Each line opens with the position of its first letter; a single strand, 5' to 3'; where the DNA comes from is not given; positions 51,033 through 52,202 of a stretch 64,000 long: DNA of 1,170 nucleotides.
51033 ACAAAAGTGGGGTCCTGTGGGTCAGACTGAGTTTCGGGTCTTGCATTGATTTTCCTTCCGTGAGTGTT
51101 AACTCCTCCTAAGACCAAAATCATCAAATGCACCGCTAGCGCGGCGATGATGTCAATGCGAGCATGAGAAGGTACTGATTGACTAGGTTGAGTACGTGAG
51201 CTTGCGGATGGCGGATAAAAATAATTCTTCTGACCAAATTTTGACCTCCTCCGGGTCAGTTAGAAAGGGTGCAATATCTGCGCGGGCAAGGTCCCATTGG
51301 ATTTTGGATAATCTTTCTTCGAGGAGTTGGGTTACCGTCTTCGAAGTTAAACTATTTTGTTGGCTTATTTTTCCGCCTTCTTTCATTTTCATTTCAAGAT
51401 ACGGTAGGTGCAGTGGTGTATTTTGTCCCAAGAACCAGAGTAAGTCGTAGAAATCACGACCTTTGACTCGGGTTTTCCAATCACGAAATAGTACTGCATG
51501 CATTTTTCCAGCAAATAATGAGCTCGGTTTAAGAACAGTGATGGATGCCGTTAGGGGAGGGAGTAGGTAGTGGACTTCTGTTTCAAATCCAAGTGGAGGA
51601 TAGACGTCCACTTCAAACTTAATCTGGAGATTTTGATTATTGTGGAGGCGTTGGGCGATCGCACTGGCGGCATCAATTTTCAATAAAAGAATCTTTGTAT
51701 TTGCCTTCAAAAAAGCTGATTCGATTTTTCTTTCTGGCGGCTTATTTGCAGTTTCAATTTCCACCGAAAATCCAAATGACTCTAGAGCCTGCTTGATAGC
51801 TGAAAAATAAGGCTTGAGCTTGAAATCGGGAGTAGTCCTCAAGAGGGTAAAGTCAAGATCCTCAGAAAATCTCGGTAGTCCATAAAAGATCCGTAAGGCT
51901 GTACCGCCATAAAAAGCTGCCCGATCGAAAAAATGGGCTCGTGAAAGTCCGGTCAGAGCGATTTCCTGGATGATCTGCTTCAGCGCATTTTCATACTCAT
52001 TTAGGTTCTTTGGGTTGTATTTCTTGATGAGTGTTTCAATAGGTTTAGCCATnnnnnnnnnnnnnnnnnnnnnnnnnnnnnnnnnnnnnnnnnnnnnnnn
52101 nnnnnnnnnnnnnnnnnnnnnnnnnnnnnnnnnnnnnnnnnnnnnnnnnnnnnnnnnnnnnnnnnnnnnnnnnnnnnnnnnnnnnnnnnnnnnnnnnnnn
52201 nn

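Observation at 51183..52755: AbiEi/AbiEii-like pair whose start codon is buried in a 57-bp near-perfect palindrome that duplicates the first 15 coding nucleotides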

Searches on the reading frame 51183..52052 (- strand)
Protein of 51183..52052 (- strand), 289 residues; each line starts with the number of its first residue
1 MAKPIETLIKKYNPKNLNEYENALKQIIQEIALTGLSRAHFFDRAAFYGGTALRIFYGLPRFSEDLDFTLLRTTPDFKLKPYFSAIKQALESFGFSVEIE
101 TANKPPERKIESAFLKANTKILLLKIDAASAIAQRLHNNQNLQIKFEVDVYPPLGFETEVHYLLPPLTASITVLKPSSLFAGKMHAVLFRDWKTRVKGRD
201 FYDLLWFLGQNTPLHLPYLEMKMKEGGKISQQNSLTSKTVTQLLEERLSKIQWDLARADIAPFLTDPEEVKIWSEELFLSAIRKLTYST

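Call 3: search_protein_families(library=pfam, proteins=[window:51183-52052:-], max_evalue=0.1)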
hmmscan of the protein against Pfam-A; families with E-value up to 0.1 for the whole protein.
window:51183-52052:- (289 aa): 1 family
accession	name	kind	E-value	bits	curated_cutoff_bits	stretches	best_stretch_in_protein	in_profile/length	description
PF08843.17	AbiEii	-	1.1e-32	114.3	22.5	1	32-267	2-230/238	Nucleotidyl transferase AbiEii toxin, Type IV TA system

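Call 5: search_protein_families(library=ncbifam, proteins=[window:51183-52052:-], max_evalue=0.1)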
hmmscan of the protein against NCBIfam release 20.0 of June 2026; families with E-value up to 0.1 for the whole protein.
window:51183-52052:- (289 aa): 1 family
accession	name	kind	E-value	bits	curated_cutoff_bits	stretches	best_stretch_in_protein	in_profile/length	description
NF002704.0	PRK02507.1-2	equivalog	0.039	13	570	1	218-266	30-81/410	proton extrusion protein PcxA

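Call 6: search_protein_families(library=padloc, proteins=[window:51183-52052:-], max_evalue=0.1)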
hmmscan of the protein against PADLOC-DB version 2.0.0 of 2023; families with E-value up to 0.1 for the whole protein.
window:51183-52052:- (289 aa): 26 families (the best 25 are shown)
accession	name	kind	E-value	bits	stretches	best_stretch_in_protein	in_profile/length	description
PDLC02293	AbiEii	-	1.8e-101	337.2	1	5-286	2-268/270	AbiEii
PDLC02313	AbiEii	-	5.6e-27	92.9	1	9-271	7-242/254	AbiEii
PDLC02296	AbiEii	-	2.2e-19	67.7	1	24-247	25-235/282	AbiEii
PDLC02304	AbiEii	-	2.5e-16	58.4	1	26-253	24-230/260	AbiEii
PDLC02323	AbiEii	-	4.9e-16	57.1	1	15-239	12-215/248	AbiEii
PDLC02324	AbiEii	-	3e-13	48.1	2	19-94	5-73/231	AbiEii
PDLC02307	AbiEii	-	1.4e-11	42.6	2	21-70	5-48/219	AbiEii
PDLC02294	AbiEii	-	6.3e-11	40.6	1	42-266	42-239/260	AbiEii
PDLC02306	AbiEii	-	1.9e-09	35.6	1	25-254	20-257/280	AbiEii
PDLC02330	AbiEii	-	2.3e-09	35.3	1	32-92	14-71/219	AbiEii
PDLC02318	AbiEii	-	3.3e-09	34.5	1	22-210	19-186/280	AbiEii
PDLC02292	AbiEii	-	1.1e-08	33.2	1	32-245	37-241/283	AbiEii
PDLC02290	AbiEii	-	7.4e-08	30.2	1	45-208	25-160/290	AbiEii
PDLC02328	AbiEii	-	1.2e-07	29.9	1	48-103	18-66/203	AbiEii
PDLC02319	AbiEii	-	1.7e-07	29.2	1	31-215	4-169/241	AbiEii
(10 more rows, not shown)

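Call 40: search_solved_structures(query=window:51183-52052:-, max_evalue=1)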
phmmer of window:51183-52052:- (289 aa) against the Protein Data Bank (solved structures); distinct sequences matched with E-value up to 1: 2.
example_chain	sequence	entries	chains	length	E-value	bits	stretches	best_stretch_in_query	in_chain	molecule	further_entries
4o8s_A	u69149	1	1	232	0.0097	18.6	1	47-69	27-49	Putative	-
4ok0_A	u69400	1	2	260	0.013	18.2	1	47-69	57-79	Putative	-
